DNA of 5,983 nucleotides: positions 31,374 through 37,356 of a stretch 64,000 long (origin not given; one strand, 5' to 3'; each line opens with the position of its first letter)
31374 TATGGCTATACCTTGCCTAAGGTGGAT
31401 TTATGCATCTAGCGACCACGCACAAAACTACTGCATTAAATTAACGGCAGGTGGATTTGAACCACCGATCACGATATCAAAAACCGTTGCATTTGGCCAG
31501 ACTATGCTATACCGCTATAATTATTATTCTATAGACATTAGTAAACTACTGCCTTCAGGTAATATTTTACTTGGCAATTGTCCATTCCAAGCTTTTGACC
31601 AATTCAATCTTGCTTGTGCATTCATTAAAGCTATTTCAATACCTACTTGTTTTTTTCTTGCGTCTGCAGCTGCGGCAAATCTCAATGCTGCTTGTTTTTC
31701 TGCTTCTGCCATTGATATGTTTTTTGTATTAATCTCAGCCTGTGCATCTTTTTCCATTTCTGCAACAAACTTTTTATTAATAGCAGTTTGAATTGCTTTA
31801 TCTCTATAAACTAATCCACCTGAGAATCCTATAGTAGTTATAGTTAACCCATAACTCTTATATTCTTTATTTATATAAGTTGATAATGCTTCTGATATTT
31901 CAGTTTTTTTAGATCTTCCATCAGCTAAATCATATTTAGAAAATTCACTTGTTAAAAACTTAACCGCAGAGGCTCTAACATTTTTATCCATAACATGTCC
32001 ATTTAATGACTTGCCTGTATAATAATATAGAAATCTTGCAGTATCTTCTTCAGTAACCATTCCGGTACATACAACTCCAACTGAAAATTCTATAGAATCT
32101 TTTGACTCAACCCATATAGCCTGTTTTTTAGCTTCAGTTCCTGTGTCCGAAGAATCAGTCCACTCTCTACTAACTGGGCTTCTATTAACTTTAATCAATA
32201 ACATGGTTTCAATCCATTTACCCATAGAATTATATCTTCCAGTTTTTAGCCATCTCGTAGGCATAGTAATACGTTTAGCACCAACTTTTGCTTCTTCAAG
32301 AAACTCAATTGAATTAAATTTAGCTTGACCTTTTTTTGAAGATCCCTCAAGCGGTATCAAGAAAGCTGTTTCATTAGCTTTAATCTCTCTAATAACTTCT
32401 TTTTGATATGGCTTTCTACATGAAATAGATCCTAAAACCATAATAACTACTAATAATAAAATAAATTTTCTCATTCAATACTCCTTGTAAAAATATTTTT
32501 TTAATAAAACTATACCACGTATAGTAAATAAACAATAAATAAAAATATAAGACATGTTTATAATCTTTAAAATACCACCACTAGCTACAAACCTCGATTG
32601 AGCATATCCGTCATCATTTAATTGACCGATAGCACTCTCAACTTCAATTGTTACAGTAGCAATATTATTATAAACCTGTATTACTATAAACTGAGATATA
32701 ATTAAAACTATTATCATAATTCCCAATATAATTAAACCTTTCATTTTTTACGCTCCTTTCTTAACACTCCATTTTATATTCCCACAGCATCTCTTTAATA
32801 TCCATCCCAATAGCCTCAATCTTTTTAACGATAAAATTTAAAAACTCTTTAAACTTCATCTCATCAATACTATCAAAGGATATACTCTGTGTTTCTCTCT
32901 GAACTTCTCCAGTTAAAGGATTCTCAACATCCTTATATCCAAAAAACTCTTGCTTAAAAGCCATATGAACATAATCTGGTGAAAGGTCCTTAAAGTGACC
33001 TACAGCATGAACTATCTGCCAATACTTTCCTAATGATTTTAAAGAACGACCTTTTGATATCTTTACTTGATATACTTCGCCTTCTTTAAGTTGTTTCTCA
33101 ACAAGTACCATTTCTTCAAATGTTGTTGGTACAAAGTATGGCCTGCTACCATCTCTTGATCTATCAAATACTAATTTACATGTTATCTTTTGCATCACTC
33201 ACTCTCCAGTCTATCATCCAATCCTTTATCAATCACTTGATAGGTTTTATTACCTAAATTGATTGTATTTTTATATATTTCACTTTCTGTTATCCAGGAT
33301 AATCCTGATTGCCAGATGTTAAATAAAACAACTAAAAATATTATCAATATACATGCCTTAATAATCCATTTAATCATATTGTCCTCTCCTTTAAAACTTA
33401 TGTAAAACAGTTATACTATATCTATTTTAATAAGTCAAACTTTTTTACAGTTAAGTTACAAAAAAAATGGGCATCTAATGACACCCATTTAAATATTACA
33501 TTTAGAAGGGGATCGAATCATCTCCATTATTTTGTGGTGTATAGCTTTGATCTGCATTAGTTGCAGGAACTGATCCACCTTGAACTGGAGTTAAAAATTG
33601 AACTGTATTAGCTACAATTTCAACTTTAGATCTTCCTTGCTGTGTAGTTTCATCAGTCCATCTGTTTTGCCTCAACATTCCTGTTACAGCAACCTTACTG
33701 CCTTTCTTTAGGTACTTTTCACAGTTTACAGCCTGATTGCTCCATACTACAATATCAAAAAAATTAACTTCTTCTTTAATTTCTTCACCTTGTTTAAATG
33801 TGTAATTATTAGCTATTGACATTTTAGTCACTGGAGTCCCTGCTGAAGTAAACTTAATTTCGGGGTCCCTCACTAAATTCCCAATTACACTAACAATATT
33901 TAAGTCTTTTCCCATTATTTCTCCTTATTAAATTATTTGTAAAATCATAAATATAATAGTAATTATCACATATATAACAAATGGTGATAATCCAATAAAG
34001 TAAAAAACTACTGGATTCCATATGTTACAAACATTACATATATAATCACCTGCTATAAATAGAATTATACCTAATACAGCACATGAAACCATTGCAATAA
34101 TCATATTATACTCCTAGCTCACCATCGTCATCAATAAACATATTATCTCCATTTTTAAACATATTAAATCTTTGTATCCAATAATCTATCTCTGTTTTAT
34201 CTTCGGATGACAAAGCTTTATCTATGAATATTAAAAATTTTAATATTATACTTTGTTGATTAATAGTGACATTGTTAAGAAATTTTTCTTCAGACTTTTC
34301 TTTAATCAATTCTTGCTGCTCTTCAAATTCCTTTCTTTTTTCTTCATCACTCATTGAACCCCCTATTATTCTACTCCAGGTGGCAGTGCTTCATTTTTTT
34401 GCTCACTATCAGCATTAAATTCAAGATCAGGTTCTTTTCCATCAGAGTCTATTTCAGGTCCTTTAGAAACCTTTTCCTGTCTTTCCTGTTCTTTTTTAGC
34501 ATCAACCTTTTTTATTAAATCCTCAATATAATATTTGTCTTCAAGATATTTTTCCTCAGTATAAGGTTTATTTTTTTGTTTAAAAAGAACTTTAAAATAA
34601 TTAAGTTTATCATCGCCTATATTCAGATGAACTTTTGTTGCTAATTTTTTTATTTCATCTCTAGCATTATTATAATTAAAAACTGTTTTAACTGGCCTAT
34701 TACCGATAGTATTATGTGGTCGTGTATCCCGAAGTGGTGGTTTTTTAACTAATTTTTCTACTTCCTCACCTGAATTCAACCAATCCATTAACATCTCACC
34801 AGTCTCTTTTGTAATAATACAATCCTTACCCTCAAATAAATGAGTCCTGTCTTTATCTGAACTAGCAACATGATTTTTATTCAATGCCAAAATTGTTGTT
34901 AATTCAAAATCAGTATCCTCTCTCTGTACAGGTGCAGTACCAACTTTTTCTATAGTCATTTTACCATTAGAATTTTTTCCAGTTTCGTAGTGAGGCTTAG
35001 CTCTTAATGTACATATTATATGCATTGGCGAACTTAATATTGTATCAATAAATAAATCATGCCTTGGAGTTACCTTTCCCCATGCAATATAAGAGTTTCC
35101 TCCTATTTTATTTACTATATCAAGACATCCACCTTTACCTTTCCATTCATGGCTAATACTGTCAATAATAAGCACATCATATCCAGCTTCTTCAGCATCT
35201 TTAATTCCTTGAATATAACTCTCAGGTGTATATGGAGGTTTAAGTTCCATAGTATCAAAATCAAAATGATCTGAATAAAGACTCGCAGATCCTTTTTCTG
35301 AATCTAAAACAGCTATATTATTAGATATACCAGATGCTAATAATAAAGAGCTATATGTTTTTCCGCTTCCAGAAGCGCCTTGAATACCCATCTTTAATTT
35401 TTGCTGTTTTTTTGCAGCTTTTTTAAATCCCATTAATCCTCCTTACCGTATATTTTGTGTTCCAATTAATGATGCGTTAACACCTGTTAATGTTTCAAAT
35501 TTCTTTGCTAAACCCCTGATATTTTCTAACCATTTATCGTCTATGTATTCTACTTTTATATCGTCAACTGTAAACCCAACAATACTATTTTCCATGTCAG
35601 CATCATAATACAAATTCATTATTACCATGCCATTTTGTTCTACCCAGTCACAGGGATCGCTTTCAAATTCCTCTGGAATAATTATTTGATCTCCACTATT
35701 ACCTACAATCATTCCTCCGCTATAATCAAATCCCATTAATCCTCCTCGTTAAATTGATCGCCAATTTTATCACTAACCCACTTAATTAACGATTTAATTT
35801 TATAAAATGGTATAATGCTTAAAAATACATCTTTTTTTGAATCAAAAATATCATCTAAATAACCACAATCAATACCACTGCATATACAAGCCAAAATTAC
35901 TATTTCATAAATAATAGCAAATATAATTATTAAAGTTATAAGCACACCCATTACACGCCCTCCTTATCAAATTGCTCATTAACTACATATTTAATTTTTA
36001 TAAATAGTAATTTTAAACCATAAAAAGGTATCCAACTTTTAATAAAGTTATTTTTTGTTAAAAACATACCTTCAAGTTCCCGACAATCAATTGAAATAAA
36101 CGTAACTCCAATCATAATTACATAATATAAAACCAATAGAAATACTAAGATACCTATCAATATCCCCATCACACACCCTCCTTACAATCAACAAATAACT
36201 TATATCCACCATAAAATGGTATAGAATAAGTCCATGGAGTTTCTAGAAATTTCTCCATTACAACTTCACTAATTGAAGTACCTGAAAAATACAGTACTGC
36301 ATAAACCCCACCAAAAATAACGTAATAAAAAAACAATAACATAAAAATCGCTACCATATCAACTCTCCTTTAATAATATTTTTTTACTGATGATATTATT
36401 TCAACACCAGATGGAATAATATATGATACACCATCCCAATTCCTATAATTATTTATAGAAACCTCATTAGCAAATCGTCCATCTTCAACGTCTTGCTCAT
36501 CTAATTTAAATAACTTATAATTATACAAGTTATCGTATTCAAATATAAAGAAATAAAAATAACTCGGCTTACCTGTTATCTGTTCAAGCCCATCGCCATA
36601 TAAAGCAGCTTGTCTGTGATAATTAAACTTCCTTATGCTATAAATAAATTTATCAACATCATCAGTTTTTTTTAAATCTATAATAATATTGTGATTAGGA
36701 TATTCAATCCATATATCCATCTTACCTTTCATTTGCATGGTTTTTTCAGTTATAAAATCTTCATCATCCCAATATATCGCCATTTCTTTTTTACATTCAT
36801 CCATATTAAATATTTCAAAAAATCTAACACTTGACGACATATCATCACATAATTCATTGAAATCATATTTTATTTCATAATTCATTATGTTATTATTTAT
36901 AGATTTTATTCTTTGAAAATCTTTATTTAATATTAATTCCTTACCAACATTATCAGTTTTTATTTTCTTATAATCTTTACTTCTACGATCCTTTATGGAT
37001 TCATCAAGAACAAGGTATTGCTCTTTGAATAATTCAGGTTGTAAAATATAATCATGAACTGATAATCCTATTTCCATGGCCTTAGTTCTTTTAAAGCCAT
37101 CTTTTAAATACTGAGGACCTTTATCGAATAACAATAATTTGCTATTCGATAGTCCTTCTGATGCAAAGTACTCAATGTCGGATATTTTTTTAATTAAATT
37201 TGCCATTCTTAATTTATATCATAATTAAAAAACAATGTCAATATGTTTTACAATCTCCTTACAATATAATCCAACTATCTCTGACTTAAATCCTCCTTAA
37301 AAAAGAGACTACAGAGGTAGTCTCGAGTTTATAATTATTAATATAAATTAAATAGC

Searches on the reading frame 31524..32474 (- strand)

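Call 63: search_protein_families(library=pfam, proteins=[window:31524-32474:-], max_evalue=0.001)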
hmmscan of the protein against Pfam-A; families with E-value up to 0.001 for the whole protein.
window:31524-32474:- (316 aa): 1 family
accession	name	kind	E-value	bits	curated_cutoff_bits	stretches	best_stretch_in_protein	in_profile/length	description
PF01145.31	Band_7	-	1.8e-07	31.8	23.6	1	120-249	50-170/176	SPFH domain / Band 7 family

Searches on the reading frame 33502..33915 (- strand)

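Call 64: search_protein_families(library=pfam, proteins=[window:33502-33915:-], max_evalue=0.001)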
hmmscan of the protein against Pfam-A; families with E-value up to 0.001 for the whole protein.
window:33502-33915:- (137 aa): 1 family
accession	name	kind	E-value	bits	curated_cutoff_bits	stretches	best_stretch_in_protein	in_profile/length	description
PF00436.31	SSB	-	1.9e-29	102.2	26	1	6-108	2-104/104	Single-strand binding protein family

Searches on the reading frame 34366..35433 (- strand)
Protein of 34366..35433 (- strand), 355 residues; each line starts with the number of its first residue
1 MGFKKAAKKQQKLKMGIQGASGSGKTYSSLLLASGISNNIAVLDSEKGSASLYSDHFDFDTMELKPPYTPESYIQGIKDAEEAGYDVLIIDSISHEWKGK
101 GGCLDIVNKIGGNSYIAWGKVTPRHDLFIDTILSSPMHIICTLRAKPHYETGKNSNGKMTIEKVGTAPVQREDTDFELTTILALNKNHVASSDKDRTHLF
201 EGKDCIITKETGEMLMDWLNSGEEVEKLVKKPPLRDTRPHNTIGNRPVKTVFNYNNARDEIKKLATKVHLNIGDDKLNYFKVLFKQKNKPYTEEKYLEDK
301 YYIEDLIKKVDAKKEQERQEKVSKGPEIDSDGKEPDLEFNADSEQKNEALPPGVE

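Call 16: search_protein_families(library=pfam, proteins=[window:34366-35433:-], max_evalue=0.01)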
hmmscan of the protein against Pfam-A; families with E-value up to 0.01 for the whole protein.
window:34366-35433:- (355 aa): 1 family
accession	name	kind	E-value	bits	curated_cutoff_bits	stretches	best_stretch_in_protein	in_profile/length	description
PF13479.12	AAA_24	-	2.9e-18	66.9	27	1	12-180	2-160/195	AAA domain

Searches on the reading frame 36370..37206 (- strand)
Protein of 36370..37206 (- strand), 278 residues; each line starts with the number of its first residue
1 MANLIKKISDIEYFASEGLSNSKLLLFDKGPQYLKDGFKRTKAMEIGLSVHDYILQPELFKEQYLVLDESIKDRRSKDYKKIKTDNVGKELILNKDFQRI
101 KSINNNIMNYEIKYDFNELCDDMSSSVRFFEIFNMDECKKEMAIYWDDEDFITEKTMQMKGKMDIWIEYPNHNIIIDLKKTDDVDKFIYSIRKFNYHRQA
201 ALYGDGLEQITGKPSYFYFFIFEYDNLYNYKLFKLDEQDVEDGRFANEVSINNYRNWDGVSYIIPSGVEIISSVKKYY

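Call 63: search_protein_families(library=pfam, proteins=[window:36370-37206:-], max_evalue=0.001)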
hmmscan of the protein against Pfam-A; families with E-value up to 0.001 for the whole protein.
window:36370-37206:- (278 aa): 1 family
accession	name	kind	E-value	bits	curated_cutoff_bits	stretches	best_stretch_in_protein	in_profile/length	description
PF12684.13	DUF3799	-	1.4e-14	54.8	26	1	39-252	26-209/233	PDDEXK-like domain of unknown function (DUF3799)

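Call 88: search_protein_families(library=padloc, proteins=[window:36370-37206:-], max_evalue=0.001)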
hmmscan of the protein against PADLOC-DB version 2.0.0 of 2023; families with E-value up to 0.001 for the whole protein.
window:36370-37206:- (278 aa): 0 families
